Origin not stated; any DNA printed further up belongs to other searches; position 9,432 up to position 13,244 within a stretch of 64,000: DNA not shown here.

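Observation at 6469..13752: Self-contained operon: PRiA4_ORF3-domain protein plus two giant orphan paralogs that share only a C-terminal HTH-like module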

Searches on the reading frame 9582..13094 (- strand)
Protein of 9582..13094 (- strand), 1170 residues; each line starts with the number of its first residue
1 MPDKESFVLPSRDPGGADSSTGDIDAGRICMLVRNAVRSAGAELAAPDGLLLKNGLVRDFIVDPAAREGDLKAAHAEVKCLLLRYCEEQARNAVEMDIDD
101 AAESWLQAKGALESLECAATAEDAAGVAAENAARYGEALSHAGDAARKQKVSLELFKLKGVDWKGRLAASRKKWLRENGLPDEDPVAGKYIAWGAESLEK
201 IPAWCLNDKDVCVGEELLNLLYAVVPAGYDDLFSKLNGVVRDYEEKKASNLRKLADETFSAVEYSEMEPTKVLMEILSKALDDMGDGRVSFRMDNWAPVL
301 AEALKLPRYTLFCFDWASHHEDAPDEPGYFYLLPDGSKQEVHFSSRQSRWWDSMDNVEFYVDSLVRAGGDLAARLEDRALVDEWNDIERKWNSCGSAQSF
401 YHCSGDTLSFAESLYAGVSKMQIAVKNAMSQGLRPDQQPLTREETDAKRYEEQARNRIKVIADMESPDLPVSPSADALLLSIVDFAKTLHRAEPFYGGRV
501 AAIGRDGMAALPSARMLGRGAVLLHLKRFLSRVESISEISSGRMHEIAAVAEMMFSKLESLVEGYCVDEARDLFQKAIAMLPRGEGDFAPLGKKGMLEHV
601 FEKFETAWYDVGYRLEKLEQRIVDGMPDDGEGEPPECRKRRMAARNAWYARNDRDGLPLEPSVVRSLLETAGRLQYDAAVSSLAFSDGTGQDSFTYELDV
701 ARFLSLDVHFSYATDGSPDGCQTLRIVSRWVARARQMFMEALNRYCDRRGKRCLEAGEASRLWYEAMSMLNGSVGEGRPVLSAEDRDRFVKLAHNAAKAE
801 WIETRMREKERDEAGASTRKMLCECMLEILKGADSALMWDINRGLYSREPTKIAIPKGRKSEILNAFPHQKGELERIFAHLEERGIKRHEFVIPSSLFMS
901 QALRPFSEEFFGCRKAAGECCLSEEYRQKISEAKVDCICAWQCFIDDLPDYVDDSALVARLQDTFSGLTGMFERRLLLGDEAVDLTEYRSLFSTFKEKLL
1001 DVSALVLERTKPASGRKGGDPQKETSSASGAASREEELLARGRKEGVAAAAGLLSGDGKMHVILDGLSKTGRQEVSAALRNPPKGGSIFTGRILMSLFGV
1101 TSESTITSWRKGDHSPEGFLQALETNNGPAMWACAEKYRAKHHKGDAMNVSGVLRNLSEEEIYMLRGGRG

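Call 3: search_protein_families(library=pfam, proteins=[window:9582-13094:-], max_evalue=0.1)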
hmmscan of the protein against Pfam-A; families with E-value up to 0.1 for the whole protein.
window:9582-13094:- (1170 aa): 0 families

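Call 8: search_protein_families(library=padloc, proteins=[window:9582-13094:-], max_evalue=0.1)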
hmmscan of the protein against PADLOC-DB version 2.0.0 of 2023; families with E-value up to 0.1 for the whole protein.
window:9582-13094:- (1170 aa): 0 families

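Call 9: search_protein_families(library=ncbifam, proteins=[window:9582-13094:-], max_evalue=0.1)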
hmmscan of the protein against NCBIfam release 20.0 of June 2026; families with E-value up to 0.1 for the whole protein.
window:9582-13094:- (1170 aa): 0 families

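Call 10: search_protein_families(library=phrogs, proteins=[window:9582-13094:-], max_evalue=0.1)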
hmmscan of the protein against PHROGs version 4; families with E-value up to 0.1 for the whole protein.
window:9582-13094:- (1170 aa): 0 families

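Call 12: find_homologous_proteins(query=window:9582-13094:-)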
Query window:9582-13094:- (1170 aa): 1 proteins with E <= 0.001 among 8000 candidates.
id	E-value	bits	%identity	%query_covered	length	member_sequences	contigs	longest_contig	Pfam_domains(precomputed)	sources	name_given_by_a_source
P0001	0.0e+0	2665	100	100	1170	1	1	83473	-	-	-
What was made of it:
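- Tried and rejected: The word-seeded search with A found only A itself (call 12).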

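Call 29: search_solved_structures(query=window:9582-13094:-, max_evalue=1)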
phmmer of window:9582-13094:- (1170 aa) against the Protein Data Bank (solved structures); distinct sequences matched with E-value up to 1: 0.

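Call 31: search_protein_representatives(protein=window:9582-13094:-)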
Query: 1170 residues. Proteins with E-value up to 0.001 (for the whole library): 54; up to 1e-10: 28; up to 1e-30: 10. The best 54 are listed.
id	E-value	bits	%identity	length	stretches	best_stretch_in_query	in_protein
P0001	0.0e+00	2665.2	100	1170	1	1-1170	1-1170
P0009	9.6e-238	808.3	41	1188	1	27-1035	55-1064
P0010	1.9e-135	469.6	42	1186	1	444-1021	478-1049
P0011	4.3e-117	408.8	43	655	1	468-969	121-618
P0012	5.5e-67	242.9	39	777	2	183-453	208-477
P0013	7.8e-65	235.7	38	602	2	182-458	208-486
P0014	3.4e-64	233.6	40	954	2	168-426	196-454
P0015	6.4e-50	186.3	38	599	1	178-425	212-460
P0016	1.4e-43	165.3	39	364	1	28-297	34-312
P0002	1.0e-41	159.1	58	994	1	1031-1163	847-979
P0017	2.9e-29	117.9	30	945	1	183-428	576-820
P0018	1.1e-27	112.7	31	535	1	162-424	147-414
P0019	3.6e-24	101.1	31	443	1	825-1141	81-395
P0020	2.0e-23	98.6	28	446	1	825-1104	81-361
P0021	1.5e-22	95.7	34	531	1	820-1011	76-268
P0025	4.0e-14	67.8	29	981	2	806-986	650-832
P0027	4.6e-13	64.3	47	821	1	1061-1166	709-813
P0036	4.3e-10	54.4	40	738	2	1033-1165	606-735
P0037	4.4e-10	54.4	37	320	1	880-1006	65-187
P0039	2.2e-09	52.1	37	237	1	1060-1167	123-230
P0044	3.0e-08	48.3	40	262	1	1060-1169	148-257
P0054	3.1e-05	38.3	36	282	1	1061-1165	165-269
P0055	3.6e-05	38.1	44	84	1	1084-1150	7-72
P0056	2.7e-04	35.3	29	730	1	1062-1165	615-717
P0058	5.0e-04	34.4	41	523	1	1080-1165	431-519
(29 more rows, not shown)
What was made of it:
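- Call 31 shows separate hits to A residues 28-460, 444-1021, 820-1010 and 1060-1165.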

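Call 42: search_protein_families(library=pfam, alignment_id=A2, max_evalue=0.01)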
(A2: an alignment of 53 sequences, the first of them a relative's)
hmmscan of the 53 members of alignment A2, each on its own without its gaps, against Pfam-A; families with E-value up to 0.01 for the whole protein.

A. member 1, P0009 (1188 aa): 0 families

B. families by the number of members that match (of 53 scanned): 3 families
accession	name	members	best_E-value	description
PF20911.3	GP7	1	0.0051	Major capsid protein GP7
PF21244.3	PurT_C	1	0.0068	PurT, C-terminal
PF05377.16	FlaC_arch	1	0.0071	Flagella accessory protein C (FlaC)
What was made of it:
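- No replication, partition or relaxase domain is detectable (calls 3, 42).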

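Call 70: predict_structure(alignment_id=A5)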
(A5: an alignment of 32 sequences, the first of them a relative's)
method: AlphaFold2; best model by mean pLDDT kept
length: 1170 residues; sequences in the alignment: 32
mean_pLDDT: 73.7   pTM: 0.46
mean pLDDT of the five models: 73.7, 72.9, 71.8, 70.6, 68.7
residues with pLDDT >= 90: 296; 70-90: 453; 50-70: 202; < 50: 219
segments of 3 or more residues with pLDDT < 50: 1-65, 629-631, 654-694, 696-704, 706-717, 719-727, 1016-1034, 1040-1071, 1081-1085, 1153-1157, 1167-1170
pLDDT, mean of each block of 10 residues (from residue 1): 33 37 45 45 40 41 50 67 78 84 90 79 67 74 76 72 69 58 61 68 55 75 89 95 93 88 82 91 77 84 91 87 77 88 89 89 89 87 92 76 89 95 86 64 78 78 54 84 85 77 58 69 82 75 86 90 80 88 72 74 82 82 63 53 54 44 42 45 41 44 42 45 50 70 82 86 93 64 83 87 75 77 95 96 92 91 91 92 94 96 97 84 83 96 97 95 97 94 95 98 94 55 45 48 41 34 40 50 56 78 84 89 86 86 63 50 46
secondary structure, 60 per line:
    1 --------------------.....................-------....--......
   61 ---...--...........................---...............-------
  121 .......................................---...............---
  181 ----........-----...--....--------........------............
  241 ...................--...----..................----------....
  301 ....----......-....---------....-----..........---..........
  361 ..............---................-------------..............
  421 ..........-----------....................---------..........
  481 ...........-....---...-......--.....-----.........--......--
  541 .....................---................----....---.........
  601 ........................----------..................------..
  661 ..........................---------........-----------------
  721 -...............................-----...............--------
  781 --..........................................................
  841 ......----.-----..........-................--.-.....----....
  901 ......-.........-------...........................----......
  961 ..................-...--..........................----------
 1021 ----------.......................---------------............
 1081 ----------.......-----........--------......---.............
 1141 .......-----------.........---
elements in order (helices of 4 or more, strands of 3 or more residues): H21-41 H49-52 H55-60 H69-95 H99-113 H121-159 H163-177 H185-192 H203-206 H215-222 H229-259 H269-286 H297-304 E309-314 H316-319 E329-332 E338-347 H351-374 H378-393 H407-430 H442-461 H471-491 H493-496 H504-509 H512-516 H522-530 H533-538 H541-561 H565-580 H585-588 H592-624 H635-652 H659-686 H696-703 H722-752 H758-772 H783-846 H857-866 H868-883 H888-892 H897-906 H908-916 H924-950 H955-978 H985-1010 H1031-1053 H1069-1080 H1091-1097 H1103-1110 H1119-1124 H1128-1147 H1159-1167
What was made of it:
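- On XRE / MerR-type HTH (tail domain): The AF2 model gives H1091-1097, a 5-residue turn and H1103-1110 at block-mean pLDDT 78-89 over aa 1091-1150 (call 70).
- The AF2 model shows a helix-turn-helix at block-mean pLDDT 78-89 over aa 1091-1150 (call 70).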

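Call 73: fold_search(model_id=the predicted structure, library=pdb)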
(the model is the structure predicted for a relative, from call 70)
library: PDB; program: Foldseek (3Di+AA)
matches with E <= 10: 217; with E <= 0.001: 0
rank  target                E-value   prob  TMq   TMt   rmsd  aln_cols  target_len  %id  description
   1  9j0a_A                1.6e-01  0.13  0.08  0.09  30.6      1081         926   10  Complex structure of ANKRD11/STAG2/RAD21 (released 2025-03-19)
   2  6q84_D                1.8e-01  0.13  0.10  0.10  31.5      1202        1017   10  Crystal structure of RanGTP-Pdr6-eIF5A export complex (released 2019-05-01)
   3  4igg_A                2.1e-01  0.10  0.07  0.09  32.5      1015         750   11  Full-length human alpha-catenin crystal structure (released 2012-12-26)
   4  8u7d_A                2.9e-01  0.10  0.07  0.09  30.6       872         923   11  R399A mutant of sea urchin SLC9C1 at pH 6 in Na+ - Relaxed state (released 2025-03-26)
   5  8w8e_V                3.1e-01  0.14  0.09  0.13  24.3       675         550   12  human co-transcriptional RNA capping enzyme RNGTT (released 2024-04-10)
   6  4w6v                  3.2e-01  0.15  0.08  0.13  33.4       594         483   13  Crystal structure of a peptide transporter from Yersinia enterocolitica at 3 A resolution (released 2015-07-15)
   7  3w3z_A                3.2e-01  0.14  0.10  0.11  35.4      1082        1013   11  Crystal structure of Kap121p bound to RanGTP (released 2013-04-10)
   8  9l46_A                3.8e-01  0.07  0.07  0.05  37.2      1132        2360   11  ATR-ATRIP-bound with AMP-PNP (released 2025-05-21)
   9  7kzq_U                3.9e-01  0.10  0.09  0.09  28.8      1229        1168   10  Structure of the human Fanconi anaemia Core-ID complex (released 2021-03-10)
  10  9hms_A                4.1e-01  0.09  0.08  0.09  30.5      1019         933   10  Cryo-EM structure of human separase bound to SCC1 (310-550 aa) and SA2 (released 2025-09-03)
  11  9jcs                  4.6e-01  0.08  0.08  0.07  40.6      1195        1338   10  Multidrug resistance-associated protein 2 in complex with MK-571 (released 2026-04-01)
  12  8cwy_A                5.3e-01  0.18  0.09  0.16  20.1       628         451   11  Accurate computational design of genetically encoded 3D protein crystals (released 2023-11-01)
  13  7zjs_A                5.5e-01  0.09  0.09  0.10  30.2      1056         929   10  Structural basis of centromeric cohesion protection by SGO1 (released 2023-04-26)
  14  3l6a                  5.7e-01  0.10  0.07  0.13  22.5       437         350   10  Crystal structure of the C-terminal region of Human p97 (released 2010-04-28)
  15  7sqc_W0               6.7e-01  0.04  0.05  0.06  113.9      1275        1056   12  Ciliary C1 central pair apparatus isolated from Chlamydomonas reinhardtii (released 2022-04-13)
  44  8q7h_B                2.2e+00  0.02  0.06  0.06  39.0      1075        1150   12  Structure of CUL9-RBX1 ubiquitin E3 ligase complex in unneddylated and neddylated conformation - focused cullin dimer (released 2024-04-17)
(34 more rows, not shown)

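Call 76: find_encoding_contigs(protein=P0009, flank=10000, max_places=3)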
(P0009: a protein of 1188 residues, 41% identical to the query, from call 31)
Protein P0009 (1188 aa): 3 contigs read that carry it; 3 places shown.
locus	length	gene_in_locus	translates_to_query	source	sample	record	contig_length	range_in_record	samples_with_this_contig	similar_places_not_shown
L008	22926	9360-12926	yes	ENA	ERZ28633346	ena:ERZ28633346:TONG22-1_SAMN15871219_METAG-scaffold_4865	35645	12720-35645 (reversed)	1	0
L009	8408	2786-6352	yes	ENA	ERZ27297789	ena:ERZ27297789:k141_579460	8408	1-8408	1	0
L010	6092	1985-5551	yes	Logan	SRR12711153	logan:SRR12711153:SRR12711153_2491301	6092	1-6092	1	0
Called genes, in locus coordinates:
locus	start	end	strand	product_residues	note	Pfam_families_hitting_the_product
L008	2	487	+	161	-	?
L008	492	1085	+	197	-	-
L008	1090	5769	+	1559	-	PF18884:TSP3_bac (weak)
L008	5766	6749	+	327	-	-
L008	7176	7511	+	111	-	-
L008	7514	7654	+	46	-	-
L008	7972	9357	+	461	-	PF13173:AAA_14, PF13635:DUF4143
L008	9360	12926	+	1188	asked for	-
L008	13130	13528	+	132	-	-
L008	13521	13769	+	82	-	-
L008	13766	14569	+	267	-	-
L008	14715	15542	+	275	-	PF12684:DUF3799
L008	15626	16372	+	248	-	PF13479:AAA_24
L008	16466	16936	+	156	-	PF05037:DUF669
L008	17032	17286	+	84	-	PF05866:RusA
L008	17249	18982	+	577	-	PF00270:DEAD, PF04851:ResIII, PF00271:Helicase_C, PF10571:UPF0547 (faint)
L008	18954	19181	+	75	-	-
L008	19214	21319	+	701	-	PF09250:Prim-Pol, PF13481:AAA_25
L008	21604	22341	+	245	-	PF13481:AAA_25, PF13191:AAA_16 (weak)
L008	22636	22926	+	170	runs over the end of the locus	PF07463:NUMOD4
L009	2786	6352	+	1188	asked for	-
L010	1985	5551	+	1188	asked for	-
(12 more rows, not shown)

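Call 77: fold_search(model_id=the predicted structure, library=viral)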
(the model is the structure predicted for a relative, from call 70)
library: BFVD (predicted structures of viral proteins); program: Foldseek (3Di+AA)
matches with E <= 10: 403; with E <= 0.001: 1
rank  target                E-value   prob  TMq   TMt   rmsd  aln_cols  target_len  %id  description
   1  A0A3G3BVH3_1          1.6e-04  0.80  0.08  0.07  41.6      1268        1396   11  Tail tape measure protein [Bacillus phage vB_BcoS-136]
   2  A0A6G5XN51            1.6e-03  0.47  0.08  0.08  45.3      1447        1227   11  (no name in the UniProt tables at hand)
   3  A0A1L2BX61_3          3.0e-03  0.44  0.07  0.07  69.1      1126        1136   12  Tape measure protein [Nodularia phage vB_NpeS-2AV2]
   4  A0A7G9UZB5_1          6.0e-03  0.20  0.06  0.06  48.1      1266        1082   11  Tape measure protein [Gordonia Phage Sephiroth]
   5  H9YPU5                6.2e-03  0.63  0.09  0.12  34.2       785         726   10  (no name in the UniProt tables at hand)
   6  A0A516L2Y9            8.5e-03  0.33  0.08  0.09  39.8      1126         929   12  (no name in the UniProt tables at hand)
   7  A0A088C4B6            1.0e-02  0.35  0.09  0.08  46.5      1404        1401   12  (no name in the UniProt tables at hand)
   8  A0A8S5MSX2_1          1.5e-02  0.38  0.10  0.10  41.4      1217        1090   10  Tail tape measure protein [Siphoviridae sp. ctDcW16]
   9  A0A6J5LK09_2          1.6e-02  0.21  0.08  0.08  44.6      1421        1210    8  Uncharacterized protein [uncultured Caudovirales phage]
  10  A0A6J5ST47            2.0e-02  0.23  0.07  0.09  47.9      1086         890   11  Uncharacterized protein [uncultured Caudovirales phage]
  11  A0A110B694            2.1e-02  0.33  0.09  0.10  34.9      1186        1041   11  (no name in the UniProt tables at hand)
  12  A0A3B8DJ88            2.3e-02  0.21  0.08  0.07  43.2      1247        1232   10  Tape measure protein [Proteus phage Stubb]
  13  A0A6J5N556            2.7e-02  0.23  0.07  0.09  35.7      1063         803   11  Uncharacterized protein [uncultured Caudovirales phage]
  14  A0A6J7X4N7            3.0e-02  0.21  0.06  0.09  34.9       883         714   12  Bacteriophage lambda, GpH, tail tape measure, C-terminal [uncultured Caudovirales phage]
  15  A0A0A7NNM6            3.7e-02  0.33  0.08  0.08  33.3       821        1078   10  Tape measure protein [Lactobacillus phage LfeInf]
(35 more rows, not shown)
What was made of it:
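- The top Foldseek hit in BFVD is a tape-measure protein at E 1.6e-4 (call 77). TM-scores are 0.10 or below and rmsd is above 30 A, so these are generic long-helix matches (calls 73, 77).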

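Call 78: find_encoding_contigs(protein=P0027, flank=10000, max_places=3)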
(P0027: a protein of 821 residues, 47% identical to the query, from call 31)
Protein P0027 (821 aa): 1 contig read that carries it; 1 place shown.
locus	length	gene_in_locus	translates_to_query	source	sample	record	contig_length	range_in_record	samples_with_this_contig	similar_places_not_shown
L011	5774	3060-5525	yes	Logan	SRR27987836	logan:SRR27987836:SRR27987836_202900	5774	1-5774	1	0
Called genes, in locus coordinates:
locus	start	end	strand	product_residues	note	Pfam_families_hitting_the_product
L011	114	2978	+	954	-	-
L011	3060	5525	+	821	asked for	-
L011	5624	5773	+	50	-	?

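Call 79: find_encoding_contigs(protein=P0036, flank=10000, max_places=3)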
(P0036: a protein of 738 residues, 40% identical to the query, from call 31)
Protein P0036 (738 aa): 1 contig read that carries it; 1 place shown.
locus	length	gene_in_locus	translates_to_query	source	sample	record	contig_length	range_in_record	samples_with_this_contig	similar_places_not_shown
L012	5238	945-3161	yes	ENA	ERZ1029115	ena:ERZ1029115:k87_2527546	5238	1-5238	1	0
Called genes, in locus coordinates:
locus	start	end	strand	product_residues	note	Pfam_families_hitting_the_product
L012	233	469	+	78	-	-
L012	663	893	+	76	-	PF13443:HTH_26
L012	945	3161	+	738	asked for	-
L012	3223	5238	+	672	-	?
